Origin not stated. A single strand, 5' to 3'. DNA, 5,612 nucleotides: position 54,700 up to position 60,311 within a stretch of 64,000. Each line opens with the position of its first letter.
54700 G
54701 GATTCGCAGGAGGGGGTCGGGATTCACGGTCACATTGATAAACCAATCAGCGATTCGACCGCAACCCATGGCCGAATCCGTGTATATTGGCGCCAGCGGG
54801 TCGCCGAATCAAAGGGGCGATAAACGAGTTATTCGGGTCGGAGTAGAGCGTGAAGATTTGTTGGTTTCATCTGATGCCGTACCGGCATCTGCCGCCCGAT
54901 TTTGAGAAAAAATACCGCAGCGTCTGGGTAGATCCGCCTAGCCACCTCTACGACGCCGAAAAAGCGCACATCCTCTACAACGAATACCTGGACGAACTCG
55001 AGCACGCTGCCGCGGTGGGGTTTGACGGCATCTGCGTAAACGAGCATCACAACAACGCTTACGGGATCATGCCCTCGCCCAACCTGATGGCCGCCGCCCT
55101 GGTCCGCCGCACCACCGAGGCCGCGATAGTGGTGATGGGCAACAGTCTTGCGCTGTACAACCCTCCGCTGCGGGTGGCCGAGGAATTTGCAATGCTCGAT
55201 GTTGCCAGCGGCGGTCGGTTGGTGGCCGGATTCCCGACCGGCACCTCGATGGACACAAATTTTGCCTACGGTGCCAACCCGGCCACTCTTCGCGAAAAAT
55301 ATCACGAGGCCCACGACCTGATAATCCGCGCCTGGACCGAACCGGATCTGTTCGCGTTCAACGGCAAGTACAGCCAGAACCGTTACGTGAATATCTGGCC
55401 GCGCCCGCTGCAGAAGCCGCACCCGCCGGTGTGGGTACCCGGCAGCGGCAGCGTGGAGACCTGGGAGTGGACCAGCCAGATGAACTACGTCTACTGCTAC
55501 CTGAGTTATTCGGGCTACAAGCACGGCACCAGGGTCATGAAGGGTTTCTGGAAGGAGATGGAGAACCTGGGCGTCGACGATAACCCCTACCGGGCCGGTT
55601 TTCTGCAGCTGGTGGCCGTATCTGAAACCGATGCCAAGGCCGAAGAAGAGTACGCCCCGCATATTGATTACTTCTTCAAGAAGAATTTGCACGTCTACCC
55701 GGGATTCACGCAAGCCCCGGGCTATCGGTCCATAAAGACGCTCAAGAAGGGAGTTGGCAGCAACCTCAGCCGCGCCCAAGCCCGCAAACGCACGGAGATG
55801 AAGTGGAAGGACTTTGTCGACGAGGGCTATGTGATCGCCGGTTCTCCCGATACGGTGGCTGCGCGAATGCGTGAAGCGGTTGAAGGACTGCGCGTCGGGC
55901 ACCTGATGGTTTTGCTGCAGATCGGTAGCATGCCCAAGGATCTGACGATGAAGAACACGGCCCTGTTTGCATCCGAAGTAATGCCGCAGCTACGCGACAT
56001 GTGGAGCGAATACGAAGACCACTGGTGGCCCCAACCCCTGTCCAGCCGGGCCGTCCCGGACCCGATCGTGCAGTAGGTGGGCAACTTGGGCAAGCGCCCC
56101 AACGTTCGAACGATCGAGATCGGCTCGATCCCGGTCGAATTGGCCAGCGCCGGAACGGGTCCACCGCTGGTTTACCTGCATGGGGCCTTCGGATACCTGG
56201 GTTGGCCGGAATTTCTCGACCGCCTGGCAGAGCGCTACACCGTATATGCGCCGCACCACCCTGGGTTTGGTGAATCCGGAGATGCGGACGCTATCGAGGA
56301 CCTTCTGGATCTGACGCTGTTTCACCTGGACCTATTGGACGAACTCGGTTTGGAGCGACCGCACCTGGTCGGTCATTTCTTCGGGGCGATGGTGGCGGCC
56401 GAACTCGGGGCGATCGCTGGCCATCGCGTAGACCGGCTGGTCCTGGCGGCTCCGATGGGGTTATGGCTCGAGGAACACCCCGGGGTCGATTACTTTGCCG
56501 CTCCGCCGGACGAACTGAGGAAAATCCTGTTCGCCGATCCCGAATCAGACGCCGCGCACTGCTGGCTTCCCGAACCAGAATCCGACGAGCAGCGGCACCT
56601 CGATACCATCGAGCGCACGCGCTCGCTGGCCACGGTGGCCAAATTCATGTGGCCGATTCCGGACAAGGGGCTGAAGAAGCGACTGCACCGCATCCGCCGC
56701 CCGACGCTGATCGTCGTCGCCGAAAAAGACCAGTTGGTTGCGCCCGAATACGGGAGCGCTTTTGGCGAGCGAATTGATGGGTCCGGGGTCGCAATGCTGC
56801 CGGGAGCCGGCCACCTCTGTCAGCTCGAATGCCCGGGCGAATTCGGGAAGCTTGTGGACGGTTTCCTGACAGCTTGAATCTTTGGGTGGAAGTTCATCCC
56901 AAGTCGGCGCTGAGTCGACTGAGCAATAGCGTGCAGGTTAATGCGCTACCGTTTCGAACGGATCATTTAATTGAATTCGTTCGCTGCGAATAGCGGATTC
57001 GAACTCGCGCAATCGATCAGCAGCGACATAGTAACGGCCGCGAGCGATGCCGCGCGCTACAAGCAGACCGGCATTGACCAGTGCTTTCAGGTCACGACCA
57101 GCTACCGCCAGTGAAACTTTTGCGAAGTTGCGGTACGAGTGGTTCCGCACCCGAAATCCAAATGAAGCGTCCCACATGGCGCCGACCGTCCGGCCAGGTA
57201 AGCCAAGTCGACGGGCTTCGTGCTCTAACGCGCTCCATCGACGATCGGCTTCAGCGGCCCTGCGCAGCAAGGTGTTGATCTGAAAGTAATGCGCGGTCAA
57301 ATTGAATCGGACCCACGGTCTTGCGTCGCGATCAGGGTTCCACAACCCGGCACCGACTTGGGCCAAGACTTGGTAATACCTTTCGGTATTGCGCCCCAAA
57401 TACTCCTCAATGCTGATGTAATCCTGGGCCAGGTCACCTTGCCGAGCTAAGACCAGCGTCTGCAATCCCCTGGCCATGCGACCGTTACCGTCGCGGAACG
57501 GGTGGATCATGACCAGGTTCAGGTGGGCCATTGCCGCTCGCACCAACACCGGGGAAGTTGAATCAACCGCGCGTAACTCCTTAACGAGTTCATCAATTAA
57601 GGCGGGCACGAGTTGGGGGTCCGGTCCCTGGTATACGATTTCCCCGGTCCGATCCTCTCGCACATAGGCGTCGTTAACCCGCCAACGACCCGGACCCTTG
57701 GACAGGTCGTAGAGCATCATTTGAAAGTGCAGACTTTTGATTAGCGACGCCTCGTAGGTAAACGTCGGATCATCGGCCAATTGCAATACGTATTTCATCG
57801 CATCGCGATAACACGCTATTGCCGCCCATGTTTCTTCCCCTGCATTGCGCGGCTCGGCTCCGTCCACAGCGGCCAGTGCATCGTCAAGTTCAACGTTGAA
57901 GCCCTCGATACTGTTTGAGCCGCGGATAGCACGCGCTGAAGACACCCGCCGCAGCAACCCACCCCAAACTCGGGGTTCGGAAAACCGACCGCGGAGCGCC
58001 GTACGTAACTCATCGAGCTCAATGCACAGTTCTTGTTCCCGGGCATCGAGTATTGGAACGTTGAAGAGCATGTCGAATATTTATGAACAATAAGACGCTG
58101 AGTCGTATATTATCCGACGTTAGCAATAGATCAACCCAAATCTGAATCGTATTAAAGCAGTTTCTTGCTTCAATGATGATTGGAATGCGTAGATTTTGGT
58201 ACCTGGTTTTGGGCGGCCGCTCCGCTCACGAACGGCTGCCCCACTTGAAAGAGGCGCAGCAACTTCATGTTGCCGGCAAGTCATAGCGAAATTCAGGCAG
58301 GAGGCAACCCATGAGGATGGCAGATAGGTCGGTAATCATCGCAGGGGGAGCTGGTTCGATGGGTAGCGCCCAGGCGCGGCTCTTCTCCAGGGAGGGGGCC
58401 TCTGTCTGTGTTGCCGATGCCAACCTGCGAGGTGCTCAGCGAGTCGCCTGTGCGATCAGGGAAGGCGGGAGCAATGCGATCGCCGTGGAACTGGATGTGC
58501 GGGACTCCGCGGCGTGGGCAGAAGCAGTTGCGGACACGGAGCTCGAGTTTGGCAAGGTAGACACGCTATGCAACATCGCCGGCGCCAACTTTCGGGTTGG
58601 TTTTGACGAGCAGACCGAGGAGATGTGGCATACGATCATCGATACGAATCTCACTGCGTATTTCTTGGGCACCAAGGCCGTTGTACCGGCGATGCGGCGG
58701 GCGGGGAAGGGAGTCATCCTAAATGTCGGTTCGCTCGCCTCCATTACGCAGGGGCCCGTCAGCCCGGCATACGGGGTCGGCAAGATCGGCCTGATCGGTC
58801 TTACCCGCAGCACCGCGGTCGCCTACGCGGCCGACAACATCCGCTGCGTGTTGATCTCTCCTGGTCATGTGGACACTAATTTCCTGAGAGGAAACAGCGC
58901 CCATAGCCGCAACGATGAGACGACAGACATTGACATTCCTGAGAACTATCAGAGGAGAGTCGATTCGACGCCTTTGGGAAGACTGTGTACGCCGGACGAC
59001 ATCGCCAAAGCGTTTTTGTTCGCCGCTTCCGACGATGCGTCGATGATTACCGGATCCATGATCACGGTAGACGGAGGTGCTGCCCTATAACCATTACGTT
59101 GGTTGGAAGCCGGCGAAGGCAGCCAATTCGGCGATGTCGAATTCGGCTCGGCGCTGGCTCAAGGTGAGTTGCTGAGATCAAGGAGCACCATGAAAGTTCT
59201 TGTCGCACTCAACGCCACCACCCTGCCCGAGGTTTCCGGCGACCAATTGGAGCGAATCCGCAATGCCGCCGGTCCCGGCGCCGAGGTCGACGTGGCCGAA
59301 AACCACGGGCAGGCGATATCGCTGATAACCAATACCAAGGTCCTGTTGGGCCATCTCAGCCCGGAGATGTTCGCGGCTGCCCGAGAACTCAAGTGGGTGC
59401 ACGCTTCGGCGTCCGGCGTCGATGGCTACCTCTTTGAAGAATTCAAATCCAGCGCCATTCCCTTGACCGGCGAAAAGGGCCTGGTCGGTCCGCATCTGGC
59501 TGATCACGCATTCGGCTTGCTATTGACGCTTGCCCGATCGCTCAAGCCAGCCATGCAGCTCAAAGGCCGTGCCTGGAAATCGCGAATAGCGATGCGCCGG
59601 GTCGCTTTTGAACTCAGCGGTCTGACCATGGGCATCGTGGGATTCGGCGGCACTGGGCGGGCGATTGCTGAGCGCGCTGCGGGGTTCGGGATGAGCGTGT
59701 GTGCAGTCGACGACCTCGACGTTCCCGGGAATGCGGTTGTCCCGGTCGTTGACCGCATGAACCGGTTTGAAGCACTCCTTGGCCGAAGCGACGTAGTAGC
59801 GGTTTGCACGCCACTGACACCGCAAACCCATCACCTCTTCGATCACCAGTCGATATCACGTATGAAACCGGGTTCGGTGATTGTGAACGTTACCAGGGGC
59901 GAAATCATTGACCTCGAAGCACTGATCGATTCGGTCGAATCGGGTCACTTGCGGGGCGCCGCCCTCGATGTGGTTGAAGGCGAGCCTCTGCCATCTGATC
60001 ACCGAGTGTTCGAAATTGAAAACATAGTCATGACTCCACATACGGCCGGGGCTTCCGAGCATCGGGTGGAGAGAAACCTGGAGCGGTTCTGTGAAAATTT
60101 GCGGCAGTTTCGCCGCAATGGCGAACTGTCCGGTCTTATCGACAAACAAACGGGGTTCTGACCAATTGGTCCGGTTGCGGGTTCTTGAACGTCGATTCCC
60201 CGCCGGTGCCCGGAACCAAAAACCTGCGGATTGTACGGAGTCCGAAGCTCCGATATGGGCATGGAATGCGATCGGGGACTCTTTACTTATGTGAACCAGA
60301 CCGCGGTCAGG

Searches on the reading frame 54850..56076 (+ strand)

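Call 26: search_protein_families(library=pfam, proteins=[window:54850-56076:+], max_evalue=0.0001)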
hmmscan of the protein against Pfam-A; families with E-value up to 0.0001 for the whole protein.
window:54850-56076:+ (408 aa): 1 family
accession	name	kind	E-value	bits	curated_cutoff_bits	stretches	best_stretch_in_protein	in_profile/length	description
PF00296.26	Bac_luciferase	-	2.9e-34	119.3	27.9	1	43-345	22-309/314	Luciferase-like monooxygenase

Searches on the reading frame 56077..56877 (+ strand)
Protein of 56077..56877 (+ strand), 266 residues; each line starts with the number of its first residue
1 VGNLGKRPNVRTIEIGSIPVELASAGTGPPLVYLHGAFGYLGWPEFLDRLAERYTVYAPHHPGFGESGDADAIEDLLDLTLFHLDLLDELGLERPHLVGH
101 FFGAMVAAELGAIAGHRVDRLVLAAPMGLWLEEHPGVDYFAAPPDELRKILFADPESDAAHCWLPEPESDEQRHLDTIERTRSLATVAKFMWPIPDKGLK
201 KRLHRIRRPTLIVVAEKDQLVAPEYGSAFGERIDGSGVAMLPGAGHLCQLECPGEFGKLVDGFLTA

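Call 26: search_protein_families(library=pfam, proteins=[window:56077-56877:+], max_evalue=0.0001)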
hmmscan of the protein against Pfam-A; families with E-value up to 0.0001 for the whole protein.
window:56077-56877:+ (266 aa): 3 families
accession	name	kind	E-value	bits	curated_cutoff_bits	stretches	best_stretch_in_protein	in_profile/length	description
PF00561.26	Abhydrolase_1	-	2.8e-22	80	25.8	1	29-251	1-243/245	alpha/beta hydrolase fold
PF12697.13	Abhydrolase_6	-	3e-20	74.3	26.3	1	31-256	1-214/217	Alpha/beta hydrolase family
PF12146.15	Hydrolase_4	-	1.8e-10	41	27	1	33-247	9-233/239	Serine aminopeptidase, S33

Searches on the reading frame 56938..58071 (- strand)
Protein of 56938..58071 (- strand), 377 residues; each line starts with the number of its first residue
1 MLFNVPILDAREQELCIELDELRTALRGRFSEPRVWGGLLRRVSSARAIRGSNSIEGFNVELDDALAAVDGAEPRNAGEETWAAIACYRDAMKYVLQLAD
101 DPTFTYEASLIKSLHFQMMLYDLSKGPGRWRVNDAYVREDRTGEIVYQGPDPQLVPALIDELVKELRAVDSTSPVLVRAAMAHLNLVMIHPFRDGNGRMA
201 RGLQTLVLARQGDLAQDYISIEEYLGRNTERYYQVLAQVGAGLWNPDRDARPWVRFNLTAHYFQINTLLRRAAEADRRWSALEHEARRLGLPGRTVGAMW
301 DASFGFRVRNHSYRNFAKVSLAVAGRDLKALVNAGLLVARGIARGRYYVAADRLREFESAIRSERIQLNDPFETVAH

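Call 26: search_protein_families(library=pfam, proteins=[window:56938-58071:-], max_evalue=0.0001)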
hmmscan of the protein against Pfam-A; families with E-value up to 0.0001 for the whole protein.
window:56938-58071:- (377 aa): 1 family
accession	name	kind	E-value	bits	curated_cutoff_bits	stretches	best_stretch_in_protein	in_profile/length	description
PF02661.23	Fic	-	3.5e-15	57.1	24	1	109-207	5-92/93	Fic/DOC family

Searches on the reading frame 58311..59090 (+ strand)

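Call 28: search_protein_families(library=pfam, proteins=[window:58311-59090:+], max_evalue=0.001)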
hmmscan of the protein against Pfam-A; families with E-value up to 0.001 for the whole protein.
window:58311-59090:+ (259 aa): 6 families
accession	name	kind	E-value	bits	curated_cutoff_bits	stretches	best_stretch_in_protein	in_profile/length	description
PF13561.12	adh_short_C2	-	4e-52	177.6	27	1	14-257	3-235/236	Enoyl-(Acyl carrier protein) reductase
PF00106.31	adh_short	-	2.1e-42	145.3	26.6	1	8-195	3-190/195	short chain dehydrogenase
PF08659.16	KR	-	4.7e-08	33.6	22.6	1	8-155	3-150/180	KR domain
PF03435.24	Sacchrp_dh_NADP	-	2.8e-05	24.9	25.1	1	13-76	5-69/129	Saccharopine dehydrogenase NADP binding domain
PF01370.27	Epimerase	-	7.9e-05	22.6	20.9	1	8-141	1-115/240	NAD dependent epimerase/dehydratase family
PF23441.1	SDR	-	0.00015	21.7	27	1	122-257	131-255/258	SDR-like rossmann domain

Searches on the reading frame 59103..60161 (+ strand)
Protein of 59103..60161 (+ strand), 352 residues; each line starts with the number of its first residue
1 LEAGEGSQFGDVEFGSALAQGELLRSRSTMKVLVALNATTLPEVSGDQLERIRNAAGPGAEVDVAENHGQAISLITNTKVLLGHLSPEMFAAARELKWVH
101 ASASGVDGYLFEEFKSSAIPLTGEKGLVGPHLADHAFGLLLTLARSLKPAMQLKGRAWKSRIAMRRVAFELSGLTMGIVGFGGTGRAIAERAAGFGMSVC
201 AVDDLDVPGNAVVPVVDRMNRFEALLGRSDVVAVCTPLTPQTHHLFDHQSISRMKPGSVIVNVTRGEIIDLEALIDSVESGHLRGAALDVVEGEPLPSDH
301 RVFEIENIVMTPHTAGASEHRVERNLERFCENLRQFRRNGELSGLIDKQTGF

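Call 26: search_protein_families(library=pfam, proteins=[window:59103-60161:+], max_evalue=0.0001)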
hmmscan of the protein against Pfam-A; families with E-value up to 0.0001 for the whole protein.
window:59103-60161:+ (352 aa): 1 family
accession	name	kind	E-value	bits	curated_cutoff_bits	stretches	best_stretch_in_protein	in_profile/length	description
PF02826.25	2-Hacid_dh_C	-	2.5e-50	170.7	25.1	1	137-315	1-178/178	D-isomer specific 2-hydroxyacid dehydrogenase, NAD binding domain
